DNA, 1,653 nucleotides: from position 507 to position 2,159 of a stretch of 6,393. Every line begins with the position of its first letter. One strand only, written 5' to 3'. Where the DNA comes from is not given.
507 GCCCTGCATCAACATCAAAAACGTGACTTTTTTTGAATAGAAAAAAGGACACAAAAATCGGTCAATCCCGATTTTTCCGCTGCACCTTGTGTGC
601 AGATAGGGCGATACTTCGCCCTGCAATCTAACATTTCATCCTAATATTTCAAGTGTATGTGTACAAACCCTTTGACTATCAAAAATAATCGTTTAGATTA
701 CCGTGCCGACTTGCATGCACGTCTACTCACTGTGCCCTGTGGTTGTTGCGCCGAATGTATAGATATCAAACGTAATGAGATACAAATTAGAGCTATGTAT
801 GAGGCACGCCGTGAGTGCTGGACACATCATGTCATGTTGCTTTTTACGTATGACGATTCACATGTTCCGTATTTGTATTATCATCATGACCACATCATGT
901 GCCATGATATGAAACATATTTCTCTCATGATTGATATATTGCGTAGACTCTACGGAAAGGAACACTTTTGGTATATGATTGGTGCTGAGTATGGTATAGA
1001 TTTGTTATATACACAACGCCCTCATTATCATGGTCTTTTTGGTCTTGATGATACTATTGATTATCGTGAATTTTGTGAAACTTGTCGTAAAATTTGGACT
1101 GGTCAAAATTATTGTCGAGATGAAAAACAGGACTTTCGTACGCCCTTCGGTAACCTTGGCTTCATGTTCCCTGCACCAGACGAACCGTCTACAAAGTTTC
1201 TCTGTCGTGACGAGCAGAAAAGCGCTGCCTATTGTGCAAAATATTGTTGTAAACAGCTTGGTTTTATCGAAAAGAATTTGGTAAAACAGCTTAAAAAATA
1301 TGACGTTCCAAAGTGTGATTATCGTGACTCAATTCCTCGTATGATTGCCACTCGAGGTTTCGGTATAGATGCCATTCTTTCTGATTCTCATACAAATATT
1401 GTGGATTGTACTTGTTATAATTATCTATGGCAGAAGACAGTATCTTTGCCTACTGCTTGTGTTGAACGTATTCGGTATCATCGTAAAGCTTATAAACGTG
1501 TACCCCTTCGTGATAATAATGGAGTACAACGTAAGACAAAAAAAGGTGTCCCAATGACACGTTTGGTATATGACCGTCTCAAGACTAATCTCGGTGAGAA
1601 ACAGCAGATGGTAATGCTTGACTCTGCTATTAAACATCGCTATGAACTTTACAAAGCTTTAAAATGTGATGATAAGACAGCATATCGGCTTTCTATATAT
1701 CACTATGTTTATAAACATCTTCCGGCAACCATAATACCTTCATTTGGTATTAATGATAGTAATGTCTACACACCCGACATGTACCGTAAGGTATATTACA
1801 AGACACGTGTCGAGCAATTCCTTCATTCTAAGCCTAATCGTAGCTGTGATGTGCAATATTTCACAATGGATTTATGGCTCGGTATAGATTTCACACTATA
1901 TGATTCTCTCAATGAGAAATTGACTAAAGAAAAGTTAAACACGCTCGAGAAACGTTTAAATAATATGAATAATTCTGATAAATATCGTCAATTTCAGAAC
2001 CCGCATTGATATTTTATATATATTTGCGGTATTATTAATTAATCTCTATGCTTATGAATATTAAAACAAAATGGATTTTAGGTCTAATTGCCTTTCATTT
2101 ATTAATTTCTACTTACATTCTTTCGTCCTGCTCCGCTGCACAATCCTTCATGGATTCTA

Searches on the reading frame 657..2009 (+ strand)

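Call 3: search_protein_families(library=phrogs, proteins=[window:657-2009:+], max_evalue=1)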
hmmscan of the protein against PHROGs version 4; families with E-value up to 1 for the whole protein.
window:657-2009:+ (450 aa): 2 families
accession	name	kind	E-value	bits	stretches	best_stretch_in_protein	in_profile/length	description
phrog_942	-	DNA, RNA and nucleotide metabolism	1.4e-20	75.1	1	1-206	60-243/501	replication initiation protein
phrog_29197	-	unknown function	2.8e-05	25.2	1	19-126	55-165/187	-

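Call 4: search_protein_families(library=pfam, proteins=[window:657-2009:+], max_evalue=1)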
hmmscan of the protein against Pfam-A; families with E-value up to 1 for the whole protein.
window:657-2009:+ (450 aa): 2 families
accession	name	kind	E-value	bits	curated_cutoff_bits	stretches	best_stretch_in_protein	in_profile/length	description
PF23343.2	REP_ORF2-G2P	-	0.00047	20.8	27.8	1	75-200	8-98/99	Replication-associated protein ORF2/G2P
PF21640.2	LytM_N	-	0.75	10.4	27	0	374-444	14-79/88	LytM, N-terminal domain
